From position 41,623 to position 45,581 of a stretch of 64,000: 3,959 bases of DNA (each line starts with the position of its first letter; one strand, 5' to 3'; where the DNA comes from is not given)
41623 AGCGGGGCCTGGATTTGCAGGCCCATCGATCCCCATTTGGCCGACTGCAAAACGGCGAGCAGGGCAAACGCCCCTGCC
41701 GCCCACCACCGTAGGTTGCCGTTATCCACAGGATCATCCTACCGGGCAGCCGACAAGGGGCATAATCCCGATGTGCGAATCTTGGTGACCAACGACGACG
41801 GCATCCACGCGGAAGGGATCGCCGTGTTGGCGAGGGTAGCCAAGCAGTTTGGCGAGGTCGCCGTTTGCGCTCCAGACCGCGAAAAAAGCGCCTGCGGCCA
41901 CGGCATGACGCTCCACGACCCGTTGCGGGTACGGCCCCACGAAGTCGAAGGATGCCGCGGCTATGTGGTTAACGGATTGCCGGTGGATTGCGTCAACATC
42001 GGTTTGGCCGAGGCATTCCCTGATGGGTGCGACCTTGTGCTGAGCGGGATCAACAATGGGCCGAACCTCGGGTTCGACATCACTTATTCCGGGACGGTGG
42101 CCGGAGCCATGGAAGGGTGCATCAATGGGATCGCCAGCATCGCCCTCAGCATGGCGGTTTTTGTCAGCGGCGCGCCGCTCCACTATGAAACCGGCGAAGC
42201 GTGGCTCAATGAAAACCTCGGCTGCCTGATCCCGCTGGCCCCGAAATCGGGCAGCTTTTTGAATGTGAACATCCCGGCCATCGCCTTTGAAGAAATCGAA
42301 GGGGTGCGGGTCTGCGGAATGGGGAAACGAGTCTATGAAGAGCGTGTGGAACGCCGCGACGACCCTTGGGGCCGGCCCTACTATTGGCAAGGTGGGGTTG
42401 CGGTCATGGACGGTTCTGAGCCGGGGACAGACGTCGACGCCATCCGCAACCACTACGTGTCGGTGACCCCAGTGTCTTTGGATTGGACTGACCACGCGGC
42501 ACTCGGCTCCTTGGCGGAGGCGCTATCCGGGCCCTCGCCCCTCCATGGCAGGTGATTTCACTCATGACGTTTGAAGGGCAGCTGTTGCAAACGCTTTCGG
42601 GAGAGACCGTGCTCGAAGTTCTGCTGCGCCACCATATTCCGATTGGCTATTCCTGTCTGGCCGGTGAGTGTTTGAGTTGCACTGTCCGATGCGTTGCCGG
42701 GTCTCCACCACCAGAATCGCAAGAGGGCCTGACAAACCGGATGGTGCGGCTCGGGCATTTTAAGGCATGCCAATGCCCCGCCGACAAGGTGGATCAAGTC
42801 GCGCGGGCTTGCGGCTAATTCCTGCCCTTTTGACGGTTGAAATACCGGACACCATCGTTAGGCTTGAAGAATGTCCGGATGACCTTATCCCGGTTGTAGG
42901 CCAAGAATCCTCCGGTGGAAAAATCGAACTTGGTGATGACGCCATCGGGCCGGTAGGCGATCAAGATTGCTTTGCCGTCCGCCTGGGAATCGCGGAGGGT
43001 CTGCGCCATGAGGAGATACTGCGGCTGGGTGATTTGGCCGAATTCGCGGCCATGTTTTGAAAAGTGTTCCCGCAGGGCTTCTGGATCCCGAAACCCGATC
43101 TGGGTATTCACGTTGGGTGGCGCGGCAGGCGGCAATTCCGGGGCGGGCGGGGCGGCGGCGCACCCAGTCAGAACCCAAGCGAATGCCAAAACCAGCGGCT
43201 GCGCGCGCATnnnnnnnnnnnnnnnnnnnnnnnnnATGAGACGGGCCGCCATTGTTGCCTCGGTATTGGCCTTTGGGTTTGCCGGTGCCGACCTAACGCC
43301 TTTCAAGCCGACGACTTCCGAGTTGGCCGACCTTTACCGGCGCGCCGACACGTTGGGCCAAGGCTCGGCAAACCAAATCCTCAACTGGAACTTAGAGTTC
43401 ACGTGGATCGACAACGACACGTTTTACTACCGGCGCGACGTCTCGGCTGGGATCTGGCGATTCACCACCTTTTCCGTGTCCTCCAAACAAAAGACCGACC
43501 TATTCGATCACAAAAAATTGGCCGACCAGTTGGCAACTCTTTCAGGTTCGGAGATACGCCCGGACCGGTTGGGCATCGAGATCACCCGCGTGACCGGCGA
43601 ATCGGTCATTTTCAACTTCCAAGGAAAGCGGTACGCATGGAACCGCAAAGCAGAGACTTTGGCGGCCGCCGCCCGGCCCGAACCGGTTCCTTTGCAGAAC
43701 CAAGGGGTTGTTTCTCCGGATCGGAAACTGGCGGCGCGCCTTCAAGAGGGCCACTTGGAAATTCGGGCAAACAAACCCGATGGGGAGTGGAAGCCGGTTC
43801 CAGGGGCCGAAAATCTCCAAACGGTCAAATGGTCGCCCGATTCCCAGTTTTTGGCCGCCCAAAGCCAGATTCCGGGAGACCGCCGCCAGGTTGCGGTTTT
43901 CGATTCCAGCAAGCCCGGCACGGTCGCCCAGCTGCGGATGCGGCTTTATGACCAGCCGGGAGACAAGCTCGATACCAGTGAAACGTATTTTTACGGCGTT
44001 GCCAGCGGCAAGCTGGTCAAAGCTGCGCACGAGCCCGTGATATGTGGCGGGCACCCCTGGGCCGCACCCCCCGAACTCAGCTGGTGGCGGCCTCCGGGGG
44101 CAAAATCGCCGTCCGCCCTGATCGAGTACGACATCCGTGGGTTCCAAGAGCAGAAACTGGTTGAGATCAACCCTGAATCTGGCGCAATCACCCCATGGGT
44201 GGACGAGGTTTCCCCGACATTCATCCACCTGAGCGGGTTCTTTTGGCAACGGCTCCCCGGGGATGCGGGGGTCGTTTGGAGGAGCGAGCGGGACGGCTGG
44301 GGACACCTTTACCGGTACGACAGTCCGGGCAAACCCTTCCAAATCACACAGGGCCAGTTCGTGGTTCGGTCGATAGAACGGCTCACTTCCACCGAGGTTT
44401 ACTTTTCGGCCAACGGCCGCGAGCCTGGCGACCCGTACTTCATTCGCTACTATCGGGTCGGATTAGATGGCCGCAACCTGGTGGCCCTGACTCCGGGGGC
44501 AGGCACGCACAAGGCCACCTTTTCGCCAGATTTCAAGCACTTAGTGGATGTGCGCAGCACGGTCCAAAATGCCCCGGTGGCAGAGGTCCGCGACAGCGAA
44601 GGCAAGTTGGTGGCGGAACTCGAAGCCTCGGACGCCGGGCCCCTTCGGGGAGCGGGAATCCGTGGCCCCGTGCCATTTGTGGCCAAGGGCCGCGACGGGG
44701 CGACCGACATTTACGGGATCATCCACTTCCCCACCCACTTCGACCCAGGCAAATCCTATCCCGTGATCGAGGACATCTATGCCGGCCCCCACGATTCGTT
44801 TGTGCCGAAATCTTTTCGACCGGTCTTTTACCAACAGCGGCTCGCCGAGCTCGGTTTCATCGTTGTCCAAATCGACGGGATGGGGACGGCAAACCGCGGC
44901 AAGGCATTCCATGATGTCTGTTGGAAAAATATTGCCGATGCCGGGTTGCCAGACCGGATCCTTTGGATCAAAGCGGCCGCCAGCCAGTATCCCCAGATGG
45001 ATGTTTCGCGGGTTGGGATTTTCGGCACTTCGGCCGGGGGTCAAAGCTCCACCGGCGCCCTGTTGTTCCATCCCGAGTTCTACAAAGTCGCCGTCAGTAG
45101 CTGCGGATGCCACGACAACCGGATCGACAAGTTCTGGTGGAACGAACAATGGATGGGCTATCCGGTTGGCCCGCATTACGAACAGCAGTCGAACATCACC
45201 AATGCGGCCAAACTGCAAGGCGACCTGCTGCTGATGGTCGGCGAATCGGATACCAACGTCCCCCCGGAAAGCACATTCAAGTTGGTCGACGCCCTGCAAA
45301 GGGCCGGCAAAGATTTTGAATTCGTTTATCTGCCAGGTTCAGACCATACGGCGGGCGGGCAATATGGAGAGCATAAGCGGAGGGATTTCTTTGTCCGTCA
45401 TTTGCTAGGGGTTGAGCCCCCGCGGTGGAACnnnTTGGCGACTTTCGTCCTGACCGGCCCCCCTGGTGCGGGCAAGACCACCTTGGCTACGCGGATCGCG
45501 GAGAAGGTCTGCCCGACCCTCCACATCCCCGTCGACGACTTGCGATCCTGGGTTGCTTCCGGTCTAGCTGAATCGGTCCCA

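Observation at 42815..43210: Stand-alone lipoprotein carrying a polymorphic-toxin-like nuclease domain with no immunity gene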

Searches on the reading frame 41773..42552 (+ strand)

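Call 4: search_protein_families(library=pfam, proteins=[window:41773-42552:+], max_evalue=1)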
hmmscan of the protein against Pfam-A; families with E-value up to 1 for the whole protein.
window:41773-42552:+ (260 aa): 2 families
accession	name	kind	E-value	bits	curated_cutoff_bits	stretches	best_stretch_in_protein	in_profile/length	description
PF01975.23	SurE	-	3.2e-58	197.1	22.1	1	3-189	1-188/189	Survival protein SurE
PF00381.24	PTS-HPr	-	0.23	11.9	23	1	3-27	5-29/81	PTS HPr component phosphorylation site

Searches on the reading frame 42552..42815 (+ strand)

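Call 4: search_protein_families(library=pfam, proteins=[window:42552-42815:+], max_evalue=1)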
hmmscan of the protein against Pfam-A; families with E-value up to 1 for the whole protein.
window:42552-42815:+ (88 aa): 2 families
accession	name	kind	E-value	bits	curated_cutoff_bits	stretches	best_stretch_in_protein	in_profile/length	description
PF00111.32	Fer2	-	5.5e-12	45.9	21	1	16-77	14-76/77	2Fe-2S iron-sulfur cluster binding domain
PF13510.11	Fer2_4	-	0.0032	17.9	22.8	1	6-45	7-56/82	2Fe-2S iron-sulfur cluster binding domain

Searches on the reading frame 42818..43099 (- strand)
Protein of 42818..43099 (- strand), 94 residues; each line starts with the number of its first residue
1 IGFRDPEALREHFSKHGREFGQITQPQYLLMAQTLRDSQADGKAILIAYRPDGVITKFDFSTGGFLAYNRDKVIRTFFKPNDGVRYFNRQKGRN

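Call 58: search_dna_similar(query=window:42818-43099:-, collection=phages, mode=protein, max_evalue=0.01, max_rows=15)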
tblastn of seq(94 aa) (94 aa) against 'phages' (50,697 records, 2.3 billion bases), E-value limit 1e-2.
Records with a match: 9; places in all: 9; records where one place covers at least 80% of the query: 9.
Best place of each record, by identity: <60% 9.
By first word of the organism name: Streptococcus 8; Bacteriophage 1.
By host as written in the record: Streptococcus mitis SF100 2; - 1; Streptococcus mitis SK608 1; Streptococcus suis JH1301 1; Streptococcus mitis 1; Streptococcus suis LS2Z 1; Streptococcus pneumoniae 101 1; Streptococcus pneumoniae 1.
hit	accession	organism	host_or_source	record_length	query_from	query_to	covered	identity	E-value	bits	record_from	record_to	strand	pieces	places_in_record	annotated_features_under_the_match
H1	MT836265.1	Bacteriophage sp.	human fecal samples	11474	3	92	96%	45.6%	6e-16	76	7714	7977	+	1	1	record has no annotation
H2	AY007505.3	Streptococcus phage SM1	Streptococcus mitis SF100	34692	12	93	87%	36.1%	3e-5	46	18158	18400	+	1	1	35: gp35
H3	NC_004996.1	Streptococcus phage SM1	Streptococcus mitis SF100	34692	12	93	87%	36.1%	3e-5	46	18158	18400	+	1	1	gp35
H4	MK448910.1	Streptococcus phage Javan336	Streptococcus mitis SK608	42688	3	88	91%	30.0%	4e-3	40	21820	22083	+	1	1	capsid and scaffold protein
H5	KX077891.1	Streptococcus phage phiJH1301-1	Streptococcus suis JH1301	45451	3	94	98%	28.0%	1e-5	47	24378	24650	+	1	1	hypothetical protein (x2)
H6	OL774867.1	Streptococcus phage MismyG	Streptococcus mitis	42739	3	88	91%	29.9%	6e-3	39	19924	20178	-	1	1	minor capsid protein | hypothetical protein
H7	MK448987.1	Streptococcus phage Javan576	Streptococcus suis LS2Z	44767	8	94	93%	28.4%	1e-5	47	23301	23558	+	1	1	hypothetical protein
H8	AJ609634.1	Streptococcus phage EJ-1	Streptococcus pneumoniae 101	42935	12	89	83%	31.6%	1e-3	42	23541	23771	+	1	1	minor head protein | promoter | hypothetical protein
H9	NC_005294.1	Streptococcus phage EJ-1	Streptococcus pneumoniae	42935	12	89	83%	31.6%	1e-3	42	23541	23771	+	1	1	minor head protein | promoter | hypothetical protein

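Call 59: search_dna_similar(query=window:42818-43099:-, collection=plasmids, mode=protein, max_evalue=0.01, max_rows=20)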
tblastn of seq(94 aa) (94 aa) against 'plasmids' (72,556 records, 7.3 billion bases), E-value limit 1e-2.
Records with a match: 51; places in all: 52; records where one place covers at least 80% of the query: 51.
Best place of each record, by identity: <60% 51.
By first word of the organism name: Escherichia 21; Priestia 10; Clostridium 10; Bacillus 2; Neisseria 2; Rhizobium 2; Leptospira 1; Salmonella 1; Vibrio 1; Lactococcus 1.
By predicted mobility (MOB-suite, as given by PLSDB): non-mobilizable 25; conjugative 23; mobilizable 3.
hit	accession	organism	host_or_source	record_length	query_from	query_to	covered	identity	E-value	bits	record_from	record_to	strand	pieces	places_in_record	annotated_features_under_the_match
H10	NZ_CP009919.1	Priestia megaterium NBRC 15308 = ATCC 14581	Microbial isolate culture,environmental ...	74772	3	90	94%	38.7%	5e-12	67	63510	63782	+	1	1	SAR2788 family putative toxin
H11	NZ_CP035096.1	Priestia megaterium NBRC 15308 = ATCC 14581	single cell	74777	3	90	94%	38.7%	5e-12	67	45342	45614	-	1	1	SAR2788 family putative toxin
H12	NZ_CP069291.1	Priestia megaterium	microbe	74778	3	90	94%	38.7%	5e-12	67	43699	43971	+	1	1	SAR2788 family putative toxin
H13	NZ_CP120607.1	Priestia megaterium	cell culture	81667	3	90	94%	38.7%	5e-12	67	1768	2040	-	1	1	SAR2788 family putative toxin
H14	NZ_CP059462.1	Priestia megaterium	Prokaryotes,soil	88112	3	90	94%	38.7%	5e-12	67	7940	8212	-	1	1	SAR2788 family putative toxin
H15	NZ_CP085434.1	Priestia megaterium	single cell,soil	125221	3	90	94%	38.7%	5e-12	67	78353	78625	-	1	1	SAR2788 family putative toxin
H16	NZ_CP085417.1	Priestia megaterium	single cell,soil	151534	3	90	94%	38.7%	5e-12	67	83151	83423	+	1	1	SAR2788 family putative toxin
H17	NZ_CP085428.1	Priestia megaterium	single cell,soil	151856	3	90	94%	38.7%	5e-12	67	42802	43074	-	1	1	SAR2788 family putative toxin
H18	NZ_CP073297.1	Priestia megaterium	Homo sapiens,cell culture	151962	3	90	94%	38.7%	5e-12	67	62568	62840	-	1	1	SAR2788 family putative toxin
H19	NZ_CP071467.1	Priestia megaterium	whole organism,Hypersaline environment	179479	3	90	94%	38.7%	5e-12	67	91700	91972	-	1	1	SAR2788 family putative toxin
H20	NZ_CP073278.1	Clostridium butyricum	Homo sapiens,cell culture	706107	3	90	94%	35.2%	3e-7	53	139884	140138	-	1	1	zinc-ribbon domain containing protein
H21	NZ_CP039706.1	Clostridium butyricum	Homo sapiens,isolation from The first ...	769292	3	90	94%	35.2%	3e-7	53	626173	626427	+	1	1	zinc-ribbon domain containing protein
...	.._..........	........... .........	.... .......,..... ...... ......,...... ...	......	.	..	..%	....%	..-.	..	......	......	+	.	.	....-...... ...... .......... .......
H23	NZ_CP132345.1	Clostridium butyricum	Homo sapiens,Faeces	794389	3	90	94%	35.2%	3e-7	53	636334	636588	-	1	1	zinc-ribbon domain containing protein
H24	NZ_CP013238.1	Clostridium butyricum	Microbial isolate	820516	3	90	94%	35.2%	3e-7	53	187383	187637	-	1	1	zinc-ribbon domain containing protein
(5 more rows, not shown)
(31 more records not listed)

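Call 61: get_annotated_region(hit=H10, flank=2500)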
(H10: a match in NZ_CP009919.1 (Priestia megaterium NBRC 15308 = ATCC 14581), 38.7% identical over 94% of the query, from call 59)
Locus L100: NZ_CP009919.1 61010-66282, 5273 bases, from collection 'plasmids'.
description: Priestia megaterium NBRC 15308 = ATCC 14581 plasmid pBMV_1, complete sequence
organism: Priestia megaterium NBRC 15308 = ATCC 14581 (NCBI taxid 1348623)
taxonomy: Bacteria; Bacillota; Bacilli; Bacillales; Bacillaceae; Priestia; Priestia megaterium; Priestia megaterium NBRC 15308 = ATCC 14581
host: -; source: Microbial isolate culture,environmental sample; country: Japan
typing (MOB-suite, as given by PLSDB): non-mobilizable; replicon rep_cluster_385
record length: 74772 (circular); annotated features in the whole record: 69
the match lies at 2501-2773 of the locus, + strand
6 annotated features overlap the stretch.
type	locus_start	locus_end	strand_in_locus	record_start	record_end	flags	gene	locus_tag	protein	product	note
CDS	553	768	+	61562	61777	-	-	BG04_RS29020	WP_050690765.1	hypothetical protein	-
CDS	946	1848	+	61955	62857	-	-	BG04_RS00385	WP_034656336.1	S8 family peptidase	-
CDS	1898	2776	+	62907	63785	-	-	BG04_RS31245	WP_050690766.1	SAR2788 family putative toxin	-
CDS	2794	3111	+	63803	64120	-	-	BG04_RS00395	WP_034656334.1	hypothetical protein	-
CDS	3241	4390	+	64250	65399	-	-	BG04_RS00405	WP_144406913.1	IS3 family transposase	-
CDS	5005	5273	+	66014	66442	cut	-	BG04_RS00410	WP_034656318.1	cell wall hydrolase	-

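Call 62: get_annotated_region(hit=H9, flank=2500)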
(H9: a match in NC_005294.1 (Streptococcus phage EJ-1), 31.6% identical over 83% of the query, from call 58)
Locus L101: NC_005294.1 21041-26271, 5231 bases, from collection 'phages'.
description: Streptococcus prophage EJ-1, complete genome.
organism: Streptococcus phage EJ-1 (NCBI taxid 12402)
taxonomy: Viruses; Duplodnaviria; Heunggongvirae; Uroviricota; Caudoviricetes
host: Streptococcus pneumoniae; source: -; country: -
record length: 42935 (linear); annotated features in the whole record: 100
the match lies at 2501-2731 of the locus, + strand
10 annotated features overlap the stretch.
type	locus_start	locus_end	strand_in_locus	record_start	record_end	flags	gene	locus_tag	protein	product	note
CDS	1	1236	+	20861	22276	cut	-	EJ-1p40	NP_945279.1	portal protein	ORF40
CDS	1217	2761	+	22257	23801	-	-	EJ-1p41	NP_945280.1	minor head protein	ORF41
regulatory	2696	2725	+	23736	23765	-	-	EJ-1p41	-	promoter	-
CDS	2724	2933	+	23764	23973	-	-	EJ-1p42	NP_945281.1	hypothetical protein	ORF42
CDS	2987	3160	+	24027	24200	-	-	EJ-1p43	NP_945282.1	hypothetical protein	ORF43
CDS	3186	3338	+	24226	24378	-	-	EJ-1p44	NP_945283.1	hypothetical protein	ORF44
CDS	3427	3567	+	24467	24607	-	-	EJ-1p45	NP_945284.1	hypothetical protein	ORF45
regulatory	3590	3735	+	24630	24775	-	-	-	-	terminator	-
CDS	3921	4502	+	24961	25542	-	-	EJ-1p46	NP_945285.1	head scaffolding protein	ORF46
CDS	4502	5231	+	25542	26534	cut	-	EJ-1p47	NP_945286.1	major head protein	ORF47; determined by N-terminal amino acid sequencing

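Call 63: search_protein_families(library=ncbifam, proteins=[L100:1898-2773:+, L101:1217-2758:+], max_evalue=0.01)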
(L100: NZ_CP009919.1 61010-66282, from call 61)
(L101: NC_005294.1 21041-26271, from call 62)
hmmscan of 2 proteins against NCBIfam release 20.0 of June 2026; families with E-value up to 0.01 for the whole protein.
L100:1898-2773:+ (292 aa): 1 family
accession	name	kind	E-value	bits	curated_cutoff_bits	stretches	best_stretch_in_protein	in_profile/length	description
NF038340.1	SAR2788_fam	subfamily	2.9e-58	196.6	50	1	2-185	2-176/177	SAR2788 family putative toxin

L101:1217-2758:+ (514 aa): 1 family
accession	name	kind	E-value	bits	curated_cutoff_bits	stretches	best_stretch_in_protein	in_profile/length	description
TIGR01641.1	phageSPP1_gp7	domain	7.9e-27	93.8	39.65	1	206-312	1-107/109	minor capsid protein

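Call 64: search_protein_families(library=pfam, proteins=[L100:1898-2773:+, L101:1217-2758:+, L100:2794-3108:+], max_evalue=0.01)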
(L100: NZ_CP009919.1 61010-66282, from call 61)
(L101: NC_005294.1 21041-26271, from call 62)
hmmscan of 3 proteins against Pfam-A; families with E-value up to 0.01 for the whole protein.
L100:1898-2773:+ (292 aa): 0 families

L101:1217-2758:+ (514 aa): 2 families
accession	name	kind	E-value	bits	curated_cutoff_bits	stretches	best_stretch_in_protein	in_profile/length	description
PF04233.19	Phage_Mu_F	-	3.4e-19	70.1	29.6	1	206-310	3-111/112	Phage Mu protein F like protein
PF25284.1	DUF7874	-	0.00092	19.8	30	0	379-459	6-83/136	Family of unknown function (DUF7874)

L100:2794-3108:+ (105 aa): 2 families
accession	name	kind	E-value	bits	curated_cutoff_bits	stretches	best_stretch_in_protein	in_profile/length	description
PF14206.11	Cys_rich_CPCC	-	0.0068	16.6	24.5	0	3-43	1-32/75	Cysteine-rich CPCC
PF14768.12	RPA_interact_C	-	0.0088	17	25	0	4-62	1-50/80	Replication protein A interacting C-terminal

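Call 68: get_annotated_region(hit=H3, flank=2500)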
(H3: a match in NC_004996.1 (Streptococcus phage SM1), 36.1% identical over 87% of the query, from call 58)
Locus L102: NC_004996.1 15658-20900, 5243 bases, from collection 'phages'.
description: Streptococcus phage SM1, complete genome.
organism: Streptococcus phage SM1 (NCBI taxid 157924)
taxonomy: Viruses; Duplodnaviria; Heunggongvirae; Uroviricota; Caudoviricetes
host: Streptococcus mitis SF100; source: -; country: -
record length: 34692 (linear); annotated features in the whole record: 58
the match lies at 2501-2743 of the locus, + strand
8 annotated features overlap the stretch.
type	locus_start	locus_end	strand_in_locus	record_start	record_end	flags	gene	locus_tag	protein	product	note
CDS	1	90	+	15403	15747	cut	-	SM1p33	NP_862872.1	HNH endonuclease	-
misc_feature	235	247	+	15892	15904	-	-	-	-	-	cos site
CDS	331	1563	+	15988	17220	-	-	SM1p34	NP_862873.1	portal protein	-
CDS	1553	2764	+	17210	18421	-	-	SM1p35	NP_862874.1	gp35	-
CDS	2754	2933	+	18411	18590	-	-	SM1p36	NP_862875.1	gp36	-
CDS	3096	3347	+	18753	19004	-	-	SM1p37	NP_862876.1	DUF6275 family protein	-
CDS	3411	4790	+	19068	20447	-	-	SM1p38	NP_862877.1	terminase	-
CDS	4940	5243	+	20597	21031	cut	-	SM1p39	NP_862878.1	head scaffolding protein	-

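Call 69: search_protein_families(library=pfam, proteins=[L102:1553-2761:+, L102:2754-2930:+, L101:2724-2930:+], max_evalue=1)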
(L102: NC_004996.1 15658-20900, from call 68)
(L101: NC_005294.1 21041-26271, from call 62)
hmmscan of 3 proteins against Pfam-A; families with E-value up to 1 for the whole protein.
L102:1553-2761:+ (403 aa): 1 family
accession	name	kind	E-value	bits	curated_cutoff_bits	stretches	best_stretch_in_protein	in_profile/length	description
PF25310.1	VG15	-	0.05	14.2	26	1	120-219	87-189/212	VG15 protein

L102:2754-2930:+ (59 aa): 9 families
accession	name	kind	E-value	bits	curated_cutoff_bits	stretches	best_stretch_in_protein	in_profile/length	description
PF14206.11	Cys_rich_CPCC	-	1.4e-08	34.9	24.5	1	9-54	2-56/75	Cysteine-rich CPCC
PF02132.21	RecR_ZnF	-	0.02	15.2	22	1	9-24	3-17/21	RecR, Cys4-zinc finger domain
PF03119.21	DNA_ligase_ZBD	-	0.043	14.2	25.8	1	9-17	1-9/27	NAD-dependent DNA ligase C4 zinc finger domain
PF10825.13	DUF2752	-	0.088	13.3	27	1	9-29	10-29/49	Protein of unknown function (DUF2752)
PF13240.11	Zn_Ribbon_1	-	0.16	12.3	25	0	10-15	16-21/23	zinc-ribbon domain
PF12677.13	DUF3797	-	0.16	12.3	25.1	1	4-14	10-20/48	Domain of unknown function (DUF3797)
PF10122.14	Zn_ribbon_Com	-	0.21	11.5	22.9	1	4-19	21-36/52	Mu-like prophage protein Com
PF23451.1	Zn_ribbon_PaaD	-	0.32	11.1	27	0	4-15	11-22/53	PaaD zinc beta ribbon domain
PF24463.1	DUF7577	-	0.8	9.8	28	0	6-26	1-22/27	Domain of unknown function (DUF7577)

L101:2724-2930:+ (69 aa): 3 families
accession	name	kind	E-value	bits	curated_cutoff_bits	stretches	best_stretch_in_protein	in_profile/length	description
PF14206.11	Cys_rich_CPCC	-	6.4e-10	39.1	24.5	1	19-64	2-56/75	Cysteine-rich CPCC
PF02132.21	RecR_ZnF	-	0.00038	20.6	22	1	19-37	3-20/21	RecR, Cys4-zinc finger domain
PF18912.6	DZR_2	-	0.073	13.4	27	1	19-37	9-28/56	Double zinc ribbon domain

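Call 70: search_dna_similar(query=window:42818-43099:-, collection=plasmids, mode=protein, max_evalue=0.01, max_rows=25, rows=spread)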
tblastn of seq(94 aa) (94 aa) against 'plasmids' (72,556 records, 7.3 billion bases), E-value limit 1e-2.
Records with a match: 51; places in all: 52; records where one place covers at least 80% of the query: 51.
Best place of each record, by identity: <60% 51.
By first word of the organism name: Escherichia 21; Priestia 10; Clostridium 10; Bacillus 2; Neisseria 2; Rhizobium 2; Leptospira 1; Salmonella 1; Vibrio 1; Lactococcus 1.
By predicted mobility (MOB-suite, as given by PLSDB): non-mobilizable 25; conjugative 23; mobilizable 3.
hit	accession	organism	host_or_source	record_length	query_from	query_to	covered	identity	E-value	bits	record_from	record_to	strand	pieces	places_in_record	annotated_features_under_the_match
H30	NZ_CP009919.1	Priestia megaterium NBRC 15308 = ATCC 14581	Microbial isolate culture,environmental ...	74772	3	90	94%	38.7%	5e-12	67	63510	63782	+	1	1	SAR2788 family putative toxin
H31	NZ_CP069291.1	Priestia megaterium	microbe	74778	3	90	94%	38.7%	5e-12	67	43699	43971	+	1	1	SAR2788 family putative toxin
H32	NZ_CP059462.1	Priestia megaterium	Prokaryotes,soil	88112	3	90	94%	38.7%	5e-12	67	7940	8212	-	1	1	SAR2788 family putative toxin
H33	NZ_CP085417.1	Priestia megaterium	single cell,soil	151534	3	90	94%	38.7%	5e-12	67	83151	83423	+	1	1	SAR2788 family putative toxin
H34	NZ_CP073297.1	Priestia megaterium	Homo sapiens,cell culture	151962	3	90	94%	38.7%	5e-12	67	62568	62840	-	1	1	SAR2788 family putative toxin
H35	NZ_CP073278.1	Clostridium butyricum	Homo sapiens,cell culture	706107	3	90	94%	35.2%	3e-7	53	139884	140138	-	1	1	zinc-ribbon domain containing protein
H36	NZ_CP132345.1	Clostridium butyricum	Homo sapiens,Faeces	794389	3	90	94%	35.2%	3e-7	53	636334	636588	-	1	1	zinc-ribbon domain containing protein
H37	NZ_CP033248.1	Clostridium butyricum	environment swab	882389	3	90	94%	35.2%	3e-7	53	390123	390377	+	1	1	zinc-ribbon domain containing protein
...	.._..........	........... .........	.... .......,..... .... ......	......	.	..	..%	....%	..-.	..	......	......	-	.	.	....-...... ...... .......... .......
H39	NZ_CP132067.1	Bacillus mycoides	whole organism,soil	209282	1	90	96%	34.4%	4e-6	50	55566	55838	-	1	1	DNRLRE domain-containing protein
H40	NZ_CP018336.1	Clostridium kluyveri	cell culture,the pit mud of a Chinese ...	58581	3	90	94%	31.8%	2e-3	42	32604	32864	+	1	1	hypothetical protein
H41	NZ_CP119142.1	Neisseria gonorrhoeae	Homo sapiens,whole organism,synovial ...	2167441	3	88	91%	32.2%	4e-4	44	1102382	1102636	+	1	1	none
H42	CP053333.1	Salmonella enterica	Isolate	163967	12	90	84%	32.5%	3e-4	45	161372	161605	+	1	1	none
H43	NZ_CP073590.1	Escherichia coli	Beef Ribs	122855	12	90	84%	32.5%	7e-4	44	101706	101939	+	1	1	none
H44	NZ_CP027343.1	Escherichia coli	Homo sapiens,stool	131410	12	90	84%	32.5%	7e-4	44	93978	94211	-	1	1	none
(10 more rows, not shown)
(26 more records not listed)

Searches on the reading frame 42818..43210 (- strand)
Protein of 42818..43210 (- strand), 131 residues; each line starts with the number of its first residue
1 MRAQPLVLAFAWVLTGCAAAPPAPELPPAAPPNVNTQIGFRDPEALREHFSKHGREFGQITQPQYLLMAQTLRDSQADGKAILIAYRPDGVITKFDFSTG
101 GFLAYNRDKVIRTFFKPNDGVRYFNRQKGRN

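Call 4: search_protein_families(library=pfam, proteins=[window:42818-43210:-], max_evalue=1)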
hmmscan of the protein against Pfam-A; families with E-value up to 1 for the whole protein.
window:42818-43210:- (131 aa): 1 family
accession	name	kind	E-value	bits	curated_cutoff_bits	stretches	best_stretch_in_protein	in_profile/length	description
PF19228.4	DUF5881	-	0.13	12.3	25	1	51-97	113-155/163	Family of unknown function (DUF5881)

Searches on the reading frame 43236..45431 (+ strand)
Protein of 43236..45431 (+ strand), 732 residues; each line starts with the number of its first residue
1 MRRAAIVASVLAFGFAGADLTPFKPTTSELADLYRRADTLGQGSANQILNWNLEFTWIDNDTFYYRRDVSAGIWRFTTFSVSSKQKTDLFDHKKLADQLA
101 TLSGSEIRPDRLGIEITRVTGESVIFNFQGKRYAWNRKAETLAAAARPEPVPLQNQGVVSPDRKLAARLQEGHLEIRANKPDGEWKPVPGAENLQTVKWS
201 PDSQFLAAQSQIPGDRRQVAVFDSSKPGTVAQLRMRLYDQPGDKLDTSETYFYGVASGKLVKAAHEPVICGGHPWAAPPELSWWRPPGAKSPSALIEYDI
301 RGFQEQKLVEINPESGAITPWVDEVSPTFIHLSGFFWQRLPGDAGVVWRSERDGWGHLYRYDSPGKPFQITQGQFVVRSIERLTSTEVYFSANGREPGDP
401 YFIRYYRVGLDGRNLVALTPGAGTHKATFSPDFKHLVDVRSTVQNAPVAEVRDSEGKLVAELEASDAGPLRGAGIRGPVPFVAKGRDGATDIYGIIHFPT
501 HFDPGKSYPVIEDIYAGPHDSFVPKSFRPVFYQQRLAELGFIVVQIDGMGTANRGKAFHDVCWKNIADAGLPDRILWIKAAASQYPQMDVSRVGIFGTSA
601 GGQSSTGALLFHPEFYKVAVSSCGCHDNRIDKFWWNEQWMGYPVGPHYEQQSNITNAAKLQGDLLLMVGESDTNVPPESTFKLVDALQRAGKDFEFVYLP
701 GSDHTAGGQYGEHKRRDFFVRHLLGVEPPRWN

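Call 4: search_protein_families(library=pfam, proteins=[window:43236-45431:+], max_evalue=1)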
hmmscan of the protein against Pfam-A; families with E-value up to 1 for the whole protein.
window:43236-45431:+ (732 aa): 10 families
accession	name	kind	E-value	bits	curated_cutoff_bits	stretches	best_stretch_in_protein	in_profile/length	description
PF00326.27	Peptidase_S9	-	1.4e-44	152.5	22.6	1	533-717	7-204/213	Prolyl oligopeptidase family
PF00930.27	DPPIV_N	-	3.3e-22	79.1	22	1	195-443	104-350/354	Dipeptidyl peptidase IV (DPP IV) N-terminal region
PF02129.25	Peptidase_S15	-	1.9e-05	24.9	23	1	535-631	46-135/262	X-Pro dipeptidyl-peptidase (S15 family)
PF00756.26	Esterase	-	5.3e-05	23.5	22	1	578-718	106-240/251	Putative esterase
PF01738.24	DLH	-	0.00017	21.7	21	1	534-705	35-187/217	Dienelactone hydrolase family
PF12146.15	Hydrolase_4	-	0.00098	18.9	27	0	655-704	185-232/239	Serine aminopeptidase, S33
PF20434.5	BD-FAE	-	0.0067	16.4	26.8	1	574-603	73-101/215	BD-FAE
PF03959.19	FSH1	-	0.046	13.8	21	1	611-690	130-189/211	Serine hydrolase (FSH1)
PF08840.17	BAAT_C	-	0.051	14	20.9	0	650-704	102-158/210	BAAT / Acyl-CoA thioester hydrolase C terminal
PF07859.19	Abhydrolase_3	-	0.15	12.2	25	0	575-603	56-83/210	alpha/beta hydrolase fold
